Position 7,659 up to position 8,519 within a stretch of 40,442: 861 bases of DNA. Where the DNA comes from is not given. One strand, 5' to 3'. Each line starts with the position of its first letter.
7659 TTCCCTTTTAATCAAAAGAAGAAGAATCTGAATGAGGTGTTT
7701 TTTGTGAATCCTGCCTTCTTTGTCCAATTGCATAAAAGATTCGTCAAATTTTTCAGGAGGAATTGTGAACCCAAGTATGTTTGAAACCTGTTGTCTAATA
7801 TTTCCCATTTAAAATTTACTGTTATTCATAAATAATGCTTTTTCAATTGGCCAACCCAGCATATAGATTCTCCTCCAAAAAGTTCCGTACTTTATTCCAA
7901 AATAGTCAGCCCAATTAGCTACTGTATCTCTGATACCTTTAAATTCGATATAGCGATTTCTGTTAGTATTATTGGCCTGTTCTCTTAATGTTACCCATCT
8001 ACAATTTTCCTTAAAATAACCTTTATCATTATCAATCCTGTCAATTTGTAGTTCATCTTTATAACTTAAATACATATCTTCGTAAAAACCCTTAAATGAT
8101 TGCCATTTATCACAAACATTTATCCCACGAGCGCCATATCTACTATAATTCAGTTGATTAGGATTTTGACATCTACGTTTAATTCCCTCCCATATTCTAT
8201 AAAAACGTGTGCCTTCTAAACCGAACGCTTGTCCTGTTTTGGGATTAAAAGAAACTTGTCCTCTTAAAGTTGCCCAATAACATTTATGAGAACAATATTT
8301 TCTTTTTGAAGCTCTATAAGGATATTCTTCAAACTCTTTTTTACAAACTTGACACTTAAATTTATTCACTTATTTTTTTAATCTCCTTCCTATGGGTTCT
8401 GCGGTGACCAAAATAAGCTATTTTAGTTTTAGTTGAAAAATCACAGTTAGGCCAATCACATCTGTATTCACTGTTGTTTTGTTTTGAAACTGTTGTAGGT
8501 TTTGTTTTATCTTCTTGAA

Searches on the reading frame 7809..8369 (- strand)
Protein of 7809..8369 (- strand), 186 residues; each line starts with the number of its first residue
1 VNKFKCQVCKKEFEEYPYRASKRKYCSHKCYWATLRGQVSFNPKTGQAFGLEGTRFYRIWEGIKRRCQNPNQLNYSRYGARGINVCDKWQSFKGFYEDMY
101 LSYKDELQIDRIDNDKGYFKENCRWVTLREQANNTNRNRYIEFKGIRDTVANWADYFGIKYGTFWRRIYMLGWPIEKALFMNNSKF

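Call 9: search_protein_families(library=phrogs, proteins=[window:7809-8369:-], max_evalue=0.001)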
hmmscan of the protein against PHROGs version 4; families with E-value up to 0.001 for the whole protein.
window:7809-8369:- (186 aa): 10 families
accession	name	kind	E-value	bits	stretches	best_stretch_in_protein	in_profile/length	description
phrog_3377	-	DNA, RNA and nucleotide metabolism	4.3e-49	168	1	53-184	11-142/196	HNH endonuclease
phrog_374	-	DNA, RNA and nucleotide metabolism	2e-39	136.9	1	3-168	222-388/617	HNH endonuclease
phrog_8790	-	DNA, RNA and nucleotide metabolism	7.8e-33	115.4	1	44-147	13-113/241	restriction endonuclease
phrog_2081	-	DNA, RNA and nucleotide metabolism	5.8e-28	99.2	1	51-146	100-206/433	HNH endonuclease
phrog_953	-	DNA, RNA and nucleotide metabolism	1.3e-15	58.6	1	54-127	222-297/420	HNH endonuclease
phrog_1271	-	DNA, RNA and nucleotide metabolism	6.3e-06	26.8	1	3-132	212-308/361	HNH endonuclease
phrog_2308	-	unknown function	8.6e-06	26.9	1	2-34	99-129/138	-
phrog_28742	-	unknown function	1.8e-05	26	1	48-143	14-113/165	-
phrog_3118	-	DNA, RNA and nucleotide metabolism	2.7e-05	24.7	1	103-134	65-94/287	HNH endonuclease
phrog_3322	-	DNA, RNA and nucleotide metabolism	0.00014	22.7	1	109-129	108-128/162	endonuclease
